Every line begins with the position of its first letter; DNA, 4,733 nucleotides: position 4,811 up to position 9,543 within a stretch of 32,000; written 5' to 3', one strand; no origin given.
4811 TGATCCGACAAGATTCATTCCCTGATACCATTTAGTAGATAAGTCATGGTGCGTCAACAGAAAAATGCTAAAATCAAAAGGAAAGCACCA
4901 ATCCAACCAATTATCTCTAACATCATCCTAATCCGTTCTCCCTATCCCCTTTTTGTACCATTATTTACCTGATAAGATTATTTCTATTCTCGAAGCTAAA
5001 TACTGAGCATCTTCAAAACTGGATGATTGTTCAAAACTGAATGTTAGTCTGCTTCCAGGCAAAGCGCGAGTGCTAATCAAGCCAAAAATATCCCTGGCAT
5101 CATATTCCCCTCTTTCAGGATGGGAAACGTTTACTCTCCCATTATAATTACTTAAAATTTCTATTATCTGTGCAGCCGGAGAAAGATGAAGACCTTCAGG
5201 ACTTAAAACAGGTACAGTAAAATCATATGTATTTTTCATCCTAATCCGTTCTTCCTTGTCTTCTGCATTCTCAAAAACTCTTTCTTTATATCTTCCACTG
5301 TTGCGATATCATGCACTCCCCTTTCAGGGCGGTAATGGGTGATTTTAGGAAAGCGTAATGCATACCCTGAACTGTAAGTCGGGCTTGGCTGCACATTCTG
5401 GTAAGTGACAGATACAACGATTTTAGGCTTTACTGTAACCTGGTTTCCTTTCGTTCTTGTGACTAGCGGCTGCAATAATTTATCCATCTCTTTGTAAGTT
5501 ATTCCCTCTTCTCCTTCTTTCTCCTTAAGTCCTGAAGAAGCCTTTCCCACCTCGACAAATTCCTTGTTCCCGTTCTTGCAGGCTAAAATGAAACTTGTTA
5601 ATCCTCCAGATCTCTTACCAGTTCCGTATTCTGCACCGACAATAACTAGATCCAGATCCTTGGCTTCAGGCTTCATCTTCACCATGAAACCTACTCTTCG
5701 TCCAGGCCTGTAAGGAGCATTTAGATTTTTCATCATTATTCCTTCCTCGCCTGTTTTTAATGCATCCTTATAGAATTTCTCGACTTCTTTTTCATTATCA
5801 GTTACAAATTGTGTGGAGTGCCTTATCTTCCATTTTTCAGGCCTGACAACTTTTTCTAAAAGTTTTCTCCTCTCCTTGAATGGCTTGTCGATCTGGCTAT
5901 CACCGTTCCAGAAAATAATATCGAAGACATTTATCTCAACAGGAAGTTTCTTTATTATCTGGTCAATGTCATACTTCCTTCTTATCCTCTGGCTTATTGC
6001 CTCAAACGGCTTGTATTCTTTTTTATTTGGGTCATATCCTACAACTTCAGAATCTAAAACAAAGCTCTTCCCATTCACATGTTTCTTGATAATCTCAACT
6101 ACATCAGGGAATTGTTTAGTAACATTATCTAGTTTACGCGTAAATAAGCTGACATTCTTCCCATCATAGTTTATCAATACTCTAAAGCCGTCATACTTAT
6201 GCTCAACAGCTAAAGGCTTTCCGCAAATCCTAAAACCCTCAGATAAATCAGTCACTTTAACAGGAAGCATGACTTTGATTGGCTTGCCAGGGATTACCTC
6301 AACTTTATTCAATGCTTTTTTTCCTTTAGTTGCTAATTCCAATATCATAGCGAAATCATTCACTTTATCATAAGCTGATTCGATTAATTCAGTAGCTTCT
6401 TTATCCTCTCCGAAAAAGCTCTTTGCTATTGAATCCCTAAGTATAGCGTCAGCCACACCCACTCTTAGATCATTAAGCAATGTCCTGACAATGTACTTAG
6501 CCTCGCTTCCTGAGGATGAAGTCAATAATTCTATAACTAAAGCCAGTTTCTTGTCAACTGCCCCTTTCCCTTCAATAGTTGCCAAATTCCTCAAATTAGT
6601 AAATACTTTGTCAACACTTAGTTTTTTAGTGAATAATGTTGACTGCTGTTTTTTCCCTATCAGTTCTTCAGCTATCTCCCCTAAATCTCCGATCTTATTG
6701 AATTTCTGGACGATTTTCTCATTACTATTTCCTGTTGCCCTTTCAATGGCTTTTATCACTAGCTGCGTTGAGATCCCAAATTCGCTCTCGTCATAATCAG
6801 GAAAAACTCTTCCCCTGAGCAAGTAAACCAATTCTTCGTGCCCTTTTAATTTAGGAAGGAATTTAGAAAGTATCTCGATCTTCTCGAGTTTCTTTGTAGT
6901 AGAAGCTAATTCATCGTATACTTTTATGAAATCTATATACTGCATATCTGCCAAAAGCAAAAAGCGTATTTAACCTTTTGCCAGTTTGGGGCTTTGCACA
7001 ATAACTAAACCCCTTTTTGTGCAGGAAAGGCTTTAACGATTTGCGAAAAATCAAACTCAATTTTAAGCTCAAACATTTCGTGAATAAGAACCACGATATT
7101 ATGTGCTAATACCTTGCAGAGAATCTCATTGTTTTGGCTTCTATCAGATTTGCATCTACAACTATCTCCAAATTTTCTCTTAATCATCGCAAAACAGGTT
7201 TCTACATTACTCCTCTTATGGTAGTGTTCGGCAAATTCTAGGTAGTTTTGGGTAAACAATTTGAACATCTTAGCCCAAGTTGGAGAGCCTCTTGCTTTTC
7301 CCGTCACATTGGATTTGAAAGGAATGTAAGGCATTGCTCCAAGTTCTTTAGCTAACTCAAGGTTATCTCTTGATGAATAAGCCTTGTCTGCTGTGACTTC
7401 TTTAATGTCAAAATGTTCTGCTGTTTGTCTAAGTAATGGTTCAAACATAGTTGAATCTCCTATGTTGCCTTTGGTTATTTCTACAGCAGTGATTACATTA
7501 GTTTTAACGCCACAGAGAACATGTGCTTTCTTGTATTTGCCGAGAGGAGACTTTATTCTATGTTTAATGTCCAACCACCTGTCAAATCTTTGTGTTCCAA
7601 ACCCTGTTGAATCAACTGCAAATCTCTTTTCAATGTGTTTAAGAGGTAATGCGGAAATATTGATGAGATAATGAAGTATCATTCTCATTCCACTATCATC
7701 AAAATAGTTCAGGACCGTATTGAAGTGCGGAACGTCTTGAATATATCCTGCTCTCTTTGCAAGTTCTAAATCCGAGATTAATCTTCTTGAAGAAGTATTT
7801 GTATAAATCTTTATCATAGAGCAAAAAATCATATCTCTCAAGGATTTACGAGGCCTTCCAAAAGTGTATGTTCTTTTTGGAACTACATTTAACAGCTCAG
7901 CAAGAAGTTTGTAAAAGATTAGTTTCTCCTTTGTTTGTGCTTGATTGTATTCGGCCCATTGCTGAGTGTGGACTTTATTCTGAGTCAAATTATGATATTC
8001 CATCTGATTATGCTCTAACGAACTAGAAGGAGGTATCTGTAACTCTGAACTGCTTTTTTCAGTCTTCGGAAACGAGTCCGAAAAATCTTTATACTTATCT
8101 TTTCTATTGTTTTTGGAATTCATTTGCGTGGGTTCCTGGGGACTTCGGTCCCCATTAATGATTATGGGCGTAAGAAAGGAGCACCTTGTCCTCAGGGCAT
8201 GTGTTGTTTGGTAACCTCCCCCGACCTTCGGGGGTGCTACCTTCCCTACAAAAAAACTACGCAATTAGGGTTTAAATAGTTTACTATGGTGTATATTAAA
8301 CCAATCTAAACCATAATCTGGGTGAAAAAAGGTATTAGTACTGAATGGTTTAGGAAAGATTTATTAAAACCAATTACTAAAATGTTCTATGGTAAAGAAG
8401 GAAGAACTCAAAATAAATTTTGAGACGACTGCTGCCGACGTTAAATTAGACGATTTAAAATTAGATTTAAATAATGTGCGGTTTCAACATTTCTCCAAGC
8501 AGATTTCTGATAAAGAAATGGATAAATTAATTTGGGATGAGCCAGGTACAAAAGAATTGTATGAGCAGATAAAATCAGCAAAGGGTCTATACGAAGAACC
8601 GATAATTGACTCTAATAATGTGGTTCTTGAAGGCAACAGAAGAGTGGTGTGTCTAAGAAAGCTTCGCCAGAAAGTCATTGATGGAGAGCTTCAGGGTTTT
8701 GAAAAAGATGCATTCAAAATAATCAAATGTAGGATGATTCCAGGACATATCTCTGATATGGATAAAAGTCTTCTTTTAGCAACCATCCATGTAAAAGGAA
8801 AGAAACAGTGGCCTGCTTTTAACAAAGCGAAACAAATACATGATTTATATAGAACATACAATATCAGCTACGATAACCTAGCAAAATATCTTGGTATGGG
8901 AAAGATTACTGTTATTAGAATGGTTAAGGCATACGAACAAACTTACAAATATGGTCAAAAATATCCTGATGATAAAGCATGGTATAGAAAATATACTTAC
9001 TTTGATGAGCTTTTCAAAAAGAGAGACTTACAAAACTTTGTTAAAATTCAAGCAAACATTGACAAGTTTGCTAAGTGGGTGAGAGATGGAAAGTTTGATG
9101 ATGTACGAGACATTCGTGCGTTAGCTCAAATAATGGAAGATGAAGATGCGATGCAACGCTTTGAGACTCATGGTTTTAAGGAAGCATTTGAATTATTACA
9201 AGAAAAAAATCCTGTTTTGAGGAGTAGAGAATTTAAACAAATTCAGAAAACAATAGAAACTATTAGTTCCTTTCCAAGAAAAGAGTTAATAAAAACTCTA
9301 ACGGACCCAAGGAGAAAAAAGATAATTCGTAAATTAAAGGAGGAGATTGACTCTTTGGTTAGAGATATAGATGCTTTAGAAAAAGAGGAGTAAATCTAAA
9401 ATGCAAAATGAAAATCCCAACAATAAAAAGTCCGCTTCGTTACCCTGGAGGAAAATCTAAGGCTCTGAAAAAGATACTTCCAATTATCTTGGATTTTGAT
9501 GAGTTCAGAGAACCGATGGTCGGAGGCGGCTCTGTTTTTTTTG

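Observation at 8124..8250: GC-rich, highly structured ~125-nt segment between the transposase ATG and the ParB-like promoter region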

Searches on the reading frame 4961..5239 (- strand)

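Call 63: search_protein_families(library=pfam, proteins=[window:4961-5239:-], max_evalue=0.01)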
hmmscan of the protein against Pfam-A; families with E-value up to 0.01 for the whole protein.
window:4961-5239:- (92 aa): 1 family
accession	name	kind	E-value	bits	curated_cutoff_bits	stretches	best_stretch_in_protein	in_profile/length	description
PF00381.24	PTS-HPr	-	4.7e-10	39.8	23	1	7-74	3-68/81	PTS HPr component phosphorylation site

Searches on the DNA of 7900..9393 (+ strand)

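Call 10: search_rna_families(source=window, start=7900, end=8450, threshold=evalue, max_evalue=10, show_alignments=3)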
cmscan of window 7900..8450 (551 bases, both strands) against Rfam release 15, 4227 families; matches with E-value up to 10: 1.
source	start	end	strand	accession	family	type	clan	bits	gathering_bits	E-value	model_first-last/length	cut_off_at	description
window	8087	8395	-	RF01578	RUF1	Gene; sRNA;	-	16.3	70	1.3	1-264/264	no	Plasmodium RNA of unkown function RUF1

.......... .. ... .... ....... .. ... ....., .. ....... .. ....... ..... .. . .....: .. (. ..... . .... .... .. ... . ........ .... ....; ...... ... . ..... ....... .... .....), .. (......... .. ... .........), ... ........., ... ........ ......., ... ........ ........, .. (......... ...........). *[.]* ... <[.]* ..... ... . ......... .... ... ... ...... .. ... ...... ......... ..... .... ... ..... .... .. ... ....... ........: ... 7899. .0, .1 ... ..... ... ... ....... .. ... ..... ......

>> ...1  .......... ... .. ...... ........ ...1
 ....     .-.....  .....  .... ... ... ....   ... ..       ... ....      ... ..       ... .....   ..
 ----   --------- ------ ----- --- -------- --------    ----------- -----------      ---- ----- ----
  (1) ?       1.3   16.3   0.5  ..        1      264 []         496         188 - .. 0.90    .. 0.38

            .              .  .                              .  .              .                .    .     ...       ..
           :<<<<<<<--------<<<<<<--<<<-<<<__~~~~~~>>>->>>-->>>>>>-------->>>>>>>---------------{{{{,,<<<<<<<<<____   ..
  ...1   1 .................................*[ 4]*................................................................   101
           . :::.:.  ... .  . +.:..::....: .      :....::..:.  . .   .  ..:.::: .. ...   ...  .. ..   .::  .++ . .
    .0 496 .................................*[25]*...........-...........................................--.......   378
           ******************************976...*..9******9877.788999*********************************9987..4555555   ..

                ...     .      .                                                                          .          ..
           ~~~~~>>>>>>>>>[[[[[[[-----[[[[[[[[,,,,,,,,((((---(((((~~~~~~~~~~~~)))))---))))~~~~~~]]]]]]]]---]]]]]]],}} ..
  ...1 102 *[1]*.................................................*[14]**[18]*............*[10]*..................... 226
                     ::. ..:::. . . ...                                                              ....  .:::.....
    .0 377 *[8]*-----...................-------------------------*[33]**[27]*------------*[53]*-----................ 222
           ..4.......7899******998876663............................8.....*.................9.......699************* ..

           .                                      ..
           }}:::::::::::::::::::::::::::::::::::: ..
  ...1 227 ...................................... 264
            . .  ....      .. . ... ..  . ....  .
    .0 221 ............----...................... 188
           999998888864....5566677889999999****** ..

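Call 42: search_rna_families(sources=[L084, L085, L088, L007, L005], threshold=evalue, max_evalue=1)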
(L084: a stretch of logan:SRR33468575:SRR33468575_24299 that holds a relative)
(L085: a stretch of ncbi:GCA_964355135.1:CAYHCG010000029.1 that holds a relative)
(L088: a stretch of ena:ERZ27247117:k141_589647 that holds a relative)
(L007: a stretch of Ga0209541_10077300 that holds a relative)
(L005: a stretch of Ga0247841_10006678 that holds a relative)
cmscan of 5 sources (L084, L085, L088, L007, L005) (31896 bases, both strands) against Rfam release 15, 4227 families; matches with E-value up to 1: 3.
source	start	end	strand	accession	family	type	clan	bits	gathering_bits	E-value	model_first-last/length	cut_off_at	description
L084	8069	8143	-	RF00005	tRNA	Gene; tRNA;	CL00001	66.7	29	1.3e-12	1-71/71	no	tRNA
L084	2031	2143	-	RF00005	tRNA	Gene; tRNA;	CL00001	53.7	29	4.9e-09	1-71/71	no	tRNA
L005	149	334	+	RF01946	KCNQ1OT1_1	Gene; lncRNA;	-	15.1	70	0.36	268-464/464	no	KCNQ1 overlapping transcript 1 conserved region 1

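Call 83: build_rna_model(alignment_id=A4, structure=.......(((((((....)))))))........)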
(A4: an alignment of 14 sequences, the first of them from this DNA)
Model R1 built from alignment A4 (14 sequences, 33 columns); structure: as given.
model positions 31; base pairs 7; branch points 0; effective number of sequences 14; information 0.937 bits per position. Calibrated on 0.2 Mb of random sequence (short: E-values are rough).
structure used (alignment columns):
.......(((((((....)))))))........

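Call 85: search_with_rna_model(model_id=R1, sources=[window, L001, L002, L004, L005, L007, L008, L009, L010, L011, L012, L013, L014, L015, L016, L017, L018, L019, L020, L021, L022, L023, L024, L025, L026, L027, L028, L029, L030, L031, L032, L033, L034, L035, L036, L037, L038, L039, L040, L041, L042, L043, L044, L045, L046, L047, L048, L049, L050, L051, L052, L053, L054, L055, L056, L057, L058, L059, L060, L061, L062, L063, L064, L065, L066, L067, L068, L069, L070, L071, L072, L073, L074, L075, L076, L077, L078, L079, L080, L081, L082, L083, L084, L085, L088, L090, L092, L093, L094, L095, L096, L097, L098, L099, L102, L103, L105, L109], max_evalue=1)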
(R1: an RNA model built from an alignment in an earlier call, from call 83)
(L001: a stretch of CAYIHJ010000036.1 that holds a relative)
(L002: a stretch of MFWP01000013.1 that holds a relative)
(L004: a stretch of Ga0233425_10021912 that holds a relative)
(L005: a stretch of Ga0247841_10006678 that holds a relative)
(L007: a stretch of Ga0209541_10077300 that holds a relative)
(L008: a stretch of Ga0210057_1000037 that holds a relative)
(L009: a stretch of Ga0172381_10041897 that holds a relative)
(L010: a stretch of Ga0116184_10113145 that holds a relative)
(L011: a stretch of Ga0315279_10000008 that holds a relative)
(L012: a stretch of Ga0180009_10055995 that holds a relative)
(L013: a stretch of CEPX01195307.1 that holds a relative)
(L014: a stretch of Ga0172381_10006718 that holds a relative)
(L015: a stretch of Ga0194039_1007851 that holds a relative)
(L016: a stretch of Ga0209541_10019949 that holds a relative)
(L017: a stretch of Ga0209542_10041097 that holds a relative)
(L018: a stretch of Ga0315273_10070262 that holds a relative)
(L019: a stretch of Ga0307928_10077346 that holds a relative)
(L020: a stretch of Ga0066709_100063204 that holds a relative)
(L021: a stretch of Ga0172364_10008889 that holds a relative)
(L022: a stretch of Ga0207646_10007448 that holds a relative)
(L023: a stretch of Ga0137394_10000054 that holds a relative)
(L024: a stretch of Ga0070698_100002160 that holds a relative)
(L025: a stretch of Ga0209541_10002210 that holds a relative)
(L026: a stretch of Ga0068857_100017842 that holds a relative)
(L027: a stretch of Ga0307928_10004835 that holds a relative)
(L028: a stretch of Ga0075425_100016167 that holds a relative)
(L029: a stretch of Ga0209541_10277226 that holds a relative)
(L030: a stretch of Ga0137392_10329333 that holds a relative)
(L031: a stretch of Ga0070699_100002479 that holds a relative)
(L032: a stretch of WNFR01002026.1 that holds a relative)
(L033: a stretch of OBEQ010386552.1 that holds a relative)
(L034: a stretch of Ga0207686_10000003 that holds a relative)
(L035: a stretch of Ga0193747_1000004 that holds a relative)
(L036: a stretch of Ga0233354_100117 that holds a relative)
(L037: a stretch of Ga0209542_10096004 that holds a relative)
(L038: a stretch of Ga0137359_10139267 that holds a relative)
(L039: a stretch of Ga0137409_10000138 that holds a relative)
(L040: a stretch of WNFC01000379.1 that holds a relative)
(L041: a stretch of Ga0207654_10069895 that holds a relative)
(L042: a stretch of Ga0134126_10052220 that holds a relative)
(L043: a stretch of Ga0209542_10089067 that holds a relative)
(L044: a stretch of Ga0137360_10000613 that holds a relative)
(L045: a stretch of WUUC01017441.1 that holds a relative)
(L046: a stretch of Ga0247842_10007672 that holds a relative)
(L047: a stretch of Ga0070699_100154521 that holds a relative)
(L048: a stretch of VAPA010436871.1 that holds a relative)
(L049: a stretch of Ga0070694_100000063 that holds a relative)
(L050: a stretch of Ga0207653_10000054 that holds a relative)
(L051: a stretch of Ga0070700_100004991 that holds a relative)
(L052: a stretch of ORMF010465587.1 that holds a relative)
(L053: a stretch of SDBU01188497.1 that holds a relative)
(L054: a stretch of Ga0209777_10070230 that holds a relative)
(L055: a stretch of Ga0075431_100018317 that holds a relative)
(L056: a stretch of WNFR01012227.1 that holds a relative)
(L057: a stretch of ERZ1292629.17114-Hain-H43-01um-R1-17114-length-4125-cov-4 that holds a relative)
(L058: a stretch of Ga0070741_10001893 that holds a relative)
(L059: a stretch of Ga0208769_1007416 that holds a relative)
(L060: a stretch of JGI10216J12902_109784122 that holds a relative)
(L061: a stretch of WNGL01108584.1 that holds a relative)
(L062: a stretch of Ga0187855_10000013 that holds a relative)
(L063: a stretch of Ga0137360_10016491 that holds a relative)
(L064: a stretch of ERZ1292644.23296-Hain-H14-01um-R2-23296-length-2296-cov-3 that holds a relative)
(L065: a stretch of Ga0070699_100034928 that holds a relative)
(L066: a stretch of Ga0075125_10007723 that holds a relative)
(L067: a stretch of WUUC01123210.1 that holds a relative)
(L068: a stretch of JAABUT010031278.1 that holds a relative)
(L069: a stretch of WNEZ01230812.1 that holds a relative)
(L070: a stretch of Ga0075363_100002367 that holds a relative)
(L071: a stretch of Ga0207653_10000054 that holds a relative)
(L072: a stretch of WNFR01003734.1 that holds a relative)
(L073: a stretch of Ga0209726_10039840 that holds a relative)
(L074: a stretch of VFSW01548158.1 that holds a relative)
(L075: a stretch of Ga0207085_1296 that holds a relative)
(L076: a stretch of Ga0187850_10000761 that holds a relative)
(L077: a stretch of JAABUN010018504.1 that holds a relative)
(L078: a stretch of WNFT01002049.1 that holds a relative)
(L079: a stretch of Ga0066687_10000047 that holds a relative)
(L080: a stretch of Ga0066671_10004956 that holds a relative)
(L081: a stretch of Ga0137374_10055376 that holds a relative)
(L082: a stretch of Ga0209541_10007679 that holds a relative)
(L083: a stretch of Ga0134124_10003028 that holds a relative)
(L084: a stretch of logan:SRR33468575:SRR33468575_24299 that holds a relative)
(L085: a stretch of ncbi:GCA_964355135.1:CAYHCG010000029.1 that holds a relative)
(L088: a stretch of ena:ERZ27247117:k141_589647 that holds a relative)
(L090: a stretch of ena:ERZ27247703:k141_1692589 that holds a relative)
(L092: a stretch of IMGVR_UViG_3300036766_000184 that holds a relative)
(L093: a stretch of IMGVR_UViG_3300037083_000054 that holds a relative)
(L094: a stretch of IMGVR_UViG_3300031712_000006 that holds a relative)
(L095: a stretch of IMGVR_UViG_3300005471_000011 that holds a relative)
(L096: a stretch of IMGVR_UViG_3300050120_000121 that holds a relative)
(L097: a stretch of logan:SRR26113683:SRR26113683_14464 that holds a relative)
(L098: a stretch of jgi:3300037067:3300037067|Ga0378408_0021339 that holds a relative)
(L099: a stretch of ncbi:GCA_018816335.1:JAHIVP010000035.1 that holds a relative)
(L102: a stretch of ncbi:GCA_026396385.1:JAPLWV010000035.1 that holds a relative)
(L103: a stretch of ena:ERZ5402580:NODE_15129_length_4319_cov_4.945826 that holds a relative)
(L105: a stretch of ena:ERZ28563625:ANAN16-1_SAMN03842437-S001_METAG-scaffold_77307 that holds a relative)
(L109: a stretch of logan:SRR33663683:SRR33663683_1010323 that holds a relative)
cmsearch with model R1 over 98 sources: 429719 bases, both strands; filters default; matches with E-value up to 1: 16.
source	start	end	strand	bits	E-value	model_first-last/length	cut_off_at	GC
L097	2453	2483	+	38.1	1.9e-08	1-31/31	no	0.58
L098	2452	2482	+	38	2.1e-08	1-31/31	no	0.48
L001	2951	2981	+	37.1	3.9e-08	1-31/31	no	0.58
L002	2947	2977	+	37.1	3.9e-08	1-31/31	no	0.58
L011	1944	1974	+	36.7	5.3e-08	1-31/31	no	0.55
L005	1948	1978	+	35.1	1.7e-07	1-31/31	no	0.61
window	8130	8160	-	33.9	4e-07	1-31/31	no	0.58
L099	2248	2276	-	32.6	9.6e-07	1-31/31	no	0.52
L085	3735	3763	-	31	3e-06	1-31/31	no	0.55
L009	1952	1981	+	30.9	3.5e-06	1-31/31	no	0.53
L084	3739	3767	-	30.8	3.6e-06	1-31/31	no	0.55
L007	1684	1714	+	30.4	4.8e-06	1-31/31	no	0.61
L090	8029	8059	+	29.8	7.5e-06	1-31/31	no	0.52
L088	3717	3747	-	29.1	1.2e-05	1-31/31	no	0.52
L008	1969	1999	+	26.3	8.7e-05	1-31/31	no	0.39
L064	1993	2034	-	15.2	0.25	1-31/31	no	0.76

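Call 93: search_dna_similar(query=window:8100-8320:-, collection=plasmids, mode=distant, max_evalue=0.01, max_rows=5)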
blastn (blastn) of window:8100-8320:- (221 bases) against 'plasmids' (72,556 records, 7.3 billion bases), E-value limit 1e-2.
No match.

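Call 94: search_dna_similar(query=window:8100-8320:-, collection=phages, mode=distant, max_evalue=0.01, max_rows=5)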
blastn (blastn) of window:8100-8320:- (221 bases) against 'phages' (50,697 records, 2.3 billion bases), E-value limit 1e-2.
No match.
